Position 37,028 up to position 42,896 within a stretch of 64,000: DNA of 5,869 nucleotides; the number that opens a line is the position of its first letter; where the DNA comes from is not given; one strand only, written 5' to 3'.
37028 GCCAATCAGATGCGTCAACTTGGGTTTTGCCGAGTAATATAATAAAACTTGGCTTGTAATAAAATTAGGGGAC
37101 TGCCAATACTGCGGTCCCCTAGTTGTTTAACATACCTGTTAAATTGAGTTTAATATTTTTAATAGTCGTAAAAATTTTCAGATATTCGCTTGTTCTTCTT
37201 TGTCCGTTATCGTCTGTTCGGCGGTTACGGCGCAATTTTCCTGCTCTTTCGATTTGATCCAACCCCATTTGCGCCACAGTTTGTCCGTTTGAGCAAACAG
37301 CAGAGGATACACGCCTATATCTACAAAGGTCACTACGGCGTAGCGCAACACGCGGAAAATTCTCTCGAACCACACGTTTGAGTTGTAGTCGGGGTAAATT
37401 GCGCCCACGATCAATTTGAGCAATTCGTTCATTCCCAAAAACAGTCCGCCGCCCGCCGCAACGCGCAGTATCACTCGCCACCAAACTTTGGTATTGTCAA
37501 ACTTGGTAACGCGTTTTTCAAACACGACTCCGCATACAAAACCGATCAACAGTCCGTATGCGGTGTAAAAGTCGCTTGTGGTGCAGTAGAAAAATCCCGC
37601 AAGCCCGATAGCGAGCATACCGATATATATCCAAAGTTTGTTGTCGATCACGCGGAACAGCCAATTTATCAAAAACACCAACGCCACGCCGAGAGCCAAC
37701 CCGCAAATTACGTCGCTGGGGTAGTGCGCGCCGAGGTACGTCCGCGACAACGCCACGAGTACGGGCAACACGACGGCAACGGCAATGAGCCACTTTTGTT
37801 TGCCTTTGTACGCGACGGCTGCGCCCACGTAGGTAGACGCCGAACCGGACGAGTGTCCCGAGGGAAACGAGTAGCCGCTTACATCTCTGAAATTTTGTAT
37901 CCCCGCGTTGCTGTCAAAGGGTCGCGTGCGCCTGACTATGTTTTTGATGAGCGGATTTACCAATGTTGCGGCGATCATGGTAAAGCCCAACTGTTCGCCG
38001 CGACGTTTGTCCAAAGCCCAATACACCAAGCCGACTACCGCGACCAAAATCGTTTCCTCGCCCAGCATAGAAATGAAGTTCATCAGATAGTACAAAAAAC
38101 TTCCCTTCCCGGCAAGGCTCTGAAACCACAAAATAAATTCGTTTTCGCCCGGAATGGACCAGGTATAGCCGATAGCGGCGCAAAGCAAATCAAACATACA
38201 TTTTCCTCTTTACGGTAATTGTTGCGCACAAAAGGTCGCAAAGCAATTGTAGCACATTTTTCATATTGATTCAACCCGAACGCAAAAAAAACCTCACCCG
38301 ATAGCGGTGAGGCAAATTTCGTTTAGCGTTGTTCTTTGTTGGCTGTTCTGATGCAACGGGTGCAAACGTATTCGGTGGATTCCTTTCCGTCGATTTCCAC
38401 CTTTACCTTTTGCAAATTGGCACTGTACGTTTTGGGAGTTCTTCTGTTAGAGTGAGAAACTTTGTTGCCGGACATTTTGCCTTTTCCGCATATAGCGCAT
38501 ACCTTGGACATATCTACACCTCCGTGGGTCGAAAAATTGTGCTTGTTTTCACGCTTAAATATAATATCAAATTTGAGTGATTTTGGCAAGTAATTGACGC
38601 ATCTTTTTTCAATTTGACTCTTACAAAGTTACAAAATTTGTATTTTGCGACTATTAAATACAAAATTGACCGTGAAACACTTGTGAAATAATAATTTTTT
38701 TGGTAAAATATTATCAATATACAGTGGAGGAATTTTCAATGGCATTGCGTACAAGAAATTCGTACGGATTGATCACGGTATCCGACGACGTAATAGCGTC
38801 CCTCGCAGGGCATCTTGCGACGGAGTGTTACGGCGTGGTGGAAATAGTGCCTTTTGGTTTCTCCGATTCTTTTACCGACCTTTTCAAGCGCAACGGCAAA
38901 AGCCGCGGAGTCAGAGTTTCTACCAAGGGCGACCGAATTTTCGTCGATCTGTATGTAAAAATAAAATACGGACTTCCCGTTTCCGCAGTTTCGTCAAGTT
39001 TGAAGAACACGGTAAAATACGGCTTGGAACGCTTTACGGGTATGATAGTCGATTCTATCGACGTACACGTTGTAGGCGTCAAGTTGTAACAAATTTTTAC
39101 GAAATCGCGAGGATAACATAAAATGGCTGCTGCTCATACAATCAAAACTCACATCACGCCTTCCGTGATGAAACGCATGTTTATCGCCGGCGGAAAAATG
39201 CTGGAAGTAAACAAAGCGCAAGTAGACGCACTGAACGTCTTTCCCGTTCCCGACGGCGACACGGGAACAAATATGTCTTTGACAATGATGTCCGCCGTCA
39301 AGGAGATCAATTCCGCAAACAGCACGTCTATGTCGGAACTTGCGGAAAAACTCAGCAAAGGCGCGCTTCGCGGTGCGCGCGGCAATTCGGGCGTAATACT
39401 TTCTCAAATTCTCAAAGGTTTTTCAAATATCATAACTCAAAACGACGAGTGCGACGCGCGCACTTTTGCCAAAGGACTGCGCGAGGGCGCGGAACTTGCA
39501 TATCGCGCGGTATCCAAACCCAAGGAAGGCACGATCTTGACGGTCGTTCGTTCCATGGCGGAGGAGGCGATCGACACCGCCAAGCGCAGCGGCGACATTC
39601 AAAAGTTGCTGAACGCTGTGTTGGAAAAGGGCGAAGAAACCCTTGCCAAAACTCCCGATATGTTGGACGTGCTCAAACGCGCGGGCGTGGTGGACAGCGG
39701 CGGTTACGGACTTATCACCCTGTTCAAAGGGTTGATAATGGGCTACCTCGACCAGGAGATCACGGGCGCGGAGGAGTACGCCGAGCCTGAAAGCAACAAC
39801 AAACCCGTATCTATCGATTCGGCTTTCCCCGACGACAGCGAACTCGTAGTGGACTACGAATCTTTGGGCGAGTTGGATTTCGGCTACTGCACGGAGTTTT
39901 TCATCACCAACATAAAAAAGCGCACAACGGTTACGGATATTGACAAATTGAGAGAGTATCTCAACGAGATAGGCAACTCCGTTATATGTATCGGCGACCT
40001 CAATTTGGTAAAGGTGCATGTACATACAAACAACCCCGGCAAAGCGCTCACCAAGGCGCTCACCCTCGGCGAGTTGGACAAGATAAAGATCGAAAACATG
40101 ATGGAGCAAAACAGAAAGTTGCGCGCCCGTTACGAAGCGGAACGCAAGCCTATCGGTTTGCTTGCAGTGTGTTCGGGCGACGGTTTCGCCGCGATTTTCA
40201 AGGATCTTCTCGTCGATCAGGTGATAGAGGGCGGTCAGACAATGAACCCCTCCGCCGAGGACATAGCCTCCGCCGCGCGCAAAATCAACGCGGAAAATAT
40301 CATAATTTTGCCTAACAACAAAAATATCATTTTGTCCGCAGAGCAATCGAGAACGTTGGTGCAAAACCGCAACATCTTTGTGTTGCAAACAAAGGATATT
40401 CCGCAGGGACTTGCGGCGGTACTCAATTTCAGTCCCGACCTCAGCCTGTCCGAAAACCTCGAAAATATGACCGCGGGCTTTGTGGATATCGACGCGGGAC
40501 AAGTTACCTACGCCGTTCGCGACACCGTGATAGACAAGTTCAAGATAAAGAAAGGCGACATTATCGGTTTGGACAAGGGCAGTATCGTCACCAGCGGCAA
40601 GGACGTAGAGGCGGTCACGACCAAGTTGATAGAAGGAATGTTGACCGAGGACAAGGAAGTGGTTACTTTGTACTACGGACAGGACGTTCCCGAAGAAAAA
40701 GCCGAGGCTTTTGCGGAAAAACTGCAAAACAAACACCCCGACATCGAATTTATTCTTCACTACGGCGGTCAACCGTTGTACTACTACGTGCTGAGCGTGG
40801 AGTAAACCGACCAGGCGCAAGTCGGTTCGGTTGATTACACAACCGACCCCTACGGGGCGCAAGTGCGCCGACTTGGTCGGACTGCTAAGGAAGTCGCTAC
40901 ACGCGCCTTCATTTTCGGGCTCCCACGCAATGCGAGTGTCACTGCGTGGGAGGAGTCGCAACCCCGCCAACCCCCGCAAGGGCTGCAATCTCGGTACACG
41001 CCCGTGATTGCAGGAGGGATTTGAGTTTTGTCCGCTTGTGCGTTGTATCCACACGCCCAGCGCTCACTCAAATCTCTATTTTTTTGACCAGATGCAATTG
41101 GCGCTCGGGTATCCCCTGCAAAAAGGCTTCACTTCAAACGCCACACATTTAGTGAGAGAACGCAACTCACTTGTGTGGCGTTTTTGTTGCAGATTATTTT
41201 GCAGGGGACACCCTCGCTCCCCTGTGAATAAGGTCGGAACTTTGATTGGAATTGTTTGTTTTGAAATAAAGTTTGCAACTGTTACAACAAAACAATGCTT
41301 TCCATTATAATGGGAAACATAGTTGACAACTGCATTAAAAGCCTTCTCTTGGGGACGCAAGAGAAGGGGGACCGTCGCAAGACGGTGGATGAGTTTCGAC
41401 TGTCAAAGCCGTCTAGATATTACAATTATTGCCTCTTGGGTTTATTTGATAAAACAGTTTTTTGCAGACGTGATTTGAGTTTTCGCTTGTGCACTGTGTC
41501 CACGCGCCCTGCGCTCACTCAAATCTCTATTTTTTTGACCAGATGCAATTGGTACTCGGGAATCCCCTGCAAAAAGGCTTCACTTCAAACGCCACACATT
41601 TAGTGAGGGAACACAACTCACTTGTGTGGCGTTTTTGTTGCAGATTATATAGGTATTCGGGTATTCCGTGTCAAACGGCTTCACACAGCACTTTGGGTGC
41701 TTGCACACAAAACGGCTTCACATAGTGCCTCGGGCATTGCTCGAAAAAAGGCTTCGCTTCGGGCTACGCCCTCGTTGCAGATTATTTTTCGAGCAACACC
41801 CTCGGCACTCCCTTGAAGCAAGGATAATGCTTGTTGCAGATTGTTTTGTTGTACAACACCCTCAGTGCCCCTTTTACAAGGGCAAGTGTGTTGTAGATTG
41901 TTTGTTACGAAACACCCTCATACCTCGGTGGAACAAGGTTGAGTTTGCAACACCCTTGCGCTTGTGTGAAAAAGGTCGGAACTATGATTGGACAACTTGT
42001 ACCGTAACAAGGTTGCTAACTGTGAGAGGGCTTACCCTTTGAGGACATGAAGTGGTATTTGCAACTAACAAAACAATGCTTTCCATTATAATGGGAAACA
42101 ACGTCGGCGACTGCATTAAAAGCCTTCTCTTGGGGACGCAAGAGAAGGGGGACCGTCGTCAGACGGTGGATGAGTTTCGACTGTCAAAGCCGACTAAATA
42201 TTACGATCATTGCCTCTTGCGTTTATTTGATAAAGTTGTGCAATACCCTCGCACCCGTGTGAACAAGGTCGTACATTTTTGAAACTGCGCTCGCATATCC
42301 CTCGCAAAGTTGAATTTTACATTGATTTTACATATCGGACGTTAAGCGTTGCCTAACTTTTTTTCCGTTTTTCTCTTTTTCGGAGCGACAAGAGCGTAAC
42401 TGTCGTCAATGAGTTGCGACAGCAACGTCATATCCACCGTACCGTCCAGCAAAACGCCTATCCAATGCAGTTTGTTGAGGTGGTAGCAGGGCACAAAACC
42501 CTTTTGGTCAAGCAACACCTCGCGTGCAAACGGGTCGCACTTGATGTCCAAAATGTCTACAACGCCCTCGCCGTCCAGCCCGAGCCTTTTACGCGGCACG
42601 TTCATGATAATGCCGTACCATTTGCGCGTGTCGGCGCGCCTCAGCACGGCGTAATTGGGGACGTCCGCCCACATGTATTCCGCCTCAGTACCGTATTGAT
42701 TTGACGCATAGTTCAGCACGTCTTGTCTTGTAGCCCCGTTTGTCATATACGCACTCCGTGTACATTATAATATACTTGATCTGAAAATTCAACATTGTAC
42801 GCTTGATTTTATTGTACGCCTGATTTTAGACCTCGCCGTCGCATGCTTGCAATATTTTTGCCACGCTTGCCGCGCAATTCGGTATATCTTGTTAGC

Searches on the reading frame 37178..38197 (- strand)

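Call 10: search_protein_families(library=pfam, proteins=[window:37178-38197:-])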
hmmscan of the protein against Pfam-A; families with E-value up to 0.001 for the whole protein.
window:37178-38197:- (339 aa): 2 families
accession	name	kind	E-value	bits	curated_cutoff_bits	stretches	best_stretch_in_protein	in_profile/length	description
PF01569.27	PAP2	-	9.7e-25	87.2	27.2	1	70-181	5-125/130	PAP2 superfamily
PF14378.12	PAP2_3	-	1.9e-08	34.8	27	1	109-174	125-188/190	PAP2 superfamily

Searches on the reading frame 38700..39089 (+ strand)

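Call 44: search_protein_families(library=pfam, proteins=[window:38700-39089:+])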
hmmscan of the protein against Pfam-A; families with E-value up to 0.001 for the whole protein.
window:38700-39089:+ (129 aa): 1 family
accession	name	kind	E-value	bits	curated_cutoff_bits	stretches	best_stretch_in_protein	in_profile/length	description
PF03780.18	Asp23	-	2.5e-25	89.4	28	1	22-128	2-108/108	Asp23 family, cell envelope-related function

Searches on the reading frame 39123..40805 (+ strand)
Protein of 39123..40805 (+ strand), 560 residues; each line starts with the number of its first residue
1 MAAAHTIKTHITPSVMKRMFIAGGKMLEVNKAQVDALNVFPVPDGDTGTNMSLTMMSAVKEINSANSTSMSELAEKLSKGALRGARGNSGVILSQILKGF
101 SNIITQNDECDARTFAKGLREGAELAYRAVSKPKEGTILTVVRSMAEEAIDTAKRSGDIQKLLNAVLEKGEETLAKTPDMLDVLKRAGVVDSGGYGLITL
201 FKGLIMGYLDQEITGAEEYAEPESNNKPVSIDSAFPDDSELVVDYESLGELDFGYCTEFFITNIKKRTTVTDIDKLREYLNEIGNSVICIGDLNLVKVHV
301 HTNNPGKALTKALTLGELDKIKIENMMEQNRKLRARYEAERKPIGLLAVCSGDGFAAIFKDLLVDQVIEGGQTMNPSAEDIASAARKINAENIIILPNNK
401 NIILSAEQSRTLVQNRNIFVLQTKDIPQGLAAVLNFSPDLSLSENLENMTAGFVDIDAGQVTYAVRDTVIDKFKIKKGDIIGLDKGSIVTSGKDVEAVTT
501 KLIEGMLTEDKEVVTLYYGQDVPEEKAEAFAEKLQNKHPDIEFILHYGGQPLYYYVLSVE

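Call 10: search_protein_families(library=pfam, proteins=[window:39123-40805:+])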
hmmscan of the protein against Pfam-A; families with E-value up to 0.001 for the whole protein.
window:39123-40805:+ (560 aa): 3 families
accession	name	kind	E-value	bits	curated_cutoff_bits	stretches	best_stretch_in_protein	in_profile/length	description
PF13684.11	FakA-like_C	-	2.2e-82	276.1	23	1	345-560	1-216/216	Fatty acid kinase subunit A-like, C-terminal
PF02734.22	Dak2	-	6.2e-43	147.1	27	1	41-204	1-172/174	DAK2 domain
PF21645.3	FakA-like_M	-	3.2e-27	94.6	24.9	1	253-332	2-79/80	Fatty acid kinase subunit A-like, middle domain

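Call 14: find_encoding_contigs(protein=window:39123-40805:+, flank=10000, max_places=10)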
Protein window:39123-40805:+ (560 aa): 1 contig read that carries it; 1 place shown.
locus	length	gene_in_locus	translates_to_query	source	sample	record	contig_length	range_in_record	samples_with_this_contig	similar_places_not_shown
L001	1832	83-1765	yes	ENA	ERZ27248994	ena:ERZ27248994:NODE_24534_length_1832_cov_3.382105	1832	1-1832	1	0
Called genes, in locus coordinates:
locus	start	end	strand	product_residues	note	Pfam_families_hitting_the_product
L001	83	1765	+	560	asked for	PF02734:Dak2, PF21645:FakA-like_M, PF13684:FakA-like_C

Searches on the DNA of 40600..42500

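Call 11: search_rna_families(source=window, start=40600, end=42500, threshold=evalue, max_evalue=10)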
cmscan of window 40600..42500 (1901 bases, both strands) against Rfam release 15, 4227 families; matches with E-value up to 10: 2.
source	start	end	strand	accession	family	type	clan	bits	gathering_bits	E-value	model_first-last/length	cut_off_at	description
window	42115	42202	-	RF02220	ZNRD1-AS1_3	Gene; lncRNA;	-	16.6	60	1.5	1-104/104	no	ZNRD1 antisense RNA 1 conserved region 3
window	40816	40879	+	RF00386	Entero_5_CRE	Cis-reg;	-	16.1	46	2.9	1-90/90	no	Enterovirus 5' cloverleaf cis-acting replication element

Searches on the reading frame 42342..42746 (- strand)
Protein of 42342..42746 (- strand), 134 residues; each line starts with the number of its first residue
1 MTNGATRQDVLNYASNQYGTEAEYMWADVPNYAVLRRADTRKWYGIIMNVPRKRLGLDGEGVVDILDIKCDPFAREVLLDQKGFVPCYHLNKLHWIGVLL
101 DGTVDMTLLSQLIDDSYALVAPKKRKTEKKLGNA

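Call 10: search_protein_families(library=pfam, proteins=[window:42342-42746:-])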
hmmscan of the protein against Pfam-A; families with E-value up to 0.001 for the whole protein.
window:42342-42746:- (134 aa): 1 family
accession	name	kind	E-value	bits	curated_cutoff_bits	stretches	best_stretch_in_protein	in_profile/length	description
PF04237.18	YjbR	-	7.8e-17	62.2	30.1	1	18-119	4-88/88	YjbR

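Call 20: find_encoding_contigs(protein=window:42342-42746:-, flank=10000, max_places=10)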
Protein window:42342-42746:- (134 aa): 4 contigs read that carry it; 4 places shown.
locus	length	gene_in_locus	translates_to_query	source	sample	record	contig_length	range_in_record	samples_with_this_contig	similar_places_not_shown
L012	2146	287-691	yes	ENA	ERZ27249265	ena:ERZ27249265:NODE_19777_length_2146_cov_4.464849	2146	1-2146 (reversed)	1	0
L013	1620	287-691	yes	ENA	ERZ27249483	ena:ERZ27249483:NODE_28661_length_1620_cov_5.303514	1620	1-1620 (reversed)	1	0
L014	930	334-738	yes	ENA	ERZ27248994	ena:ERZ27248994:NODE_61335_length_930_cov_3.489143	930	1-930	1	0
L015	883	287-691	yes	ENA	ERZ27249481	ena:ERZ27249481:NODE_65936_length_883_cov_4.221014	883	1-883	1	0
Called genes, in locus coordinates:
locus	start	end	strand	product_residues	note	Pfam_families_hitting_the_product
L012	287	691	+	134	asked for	PF04237:YjbR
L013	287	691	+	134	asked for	PF04237:YjbR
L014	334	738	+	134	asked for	PF04237:YjbR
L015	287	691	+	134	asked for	PF04237:YjbR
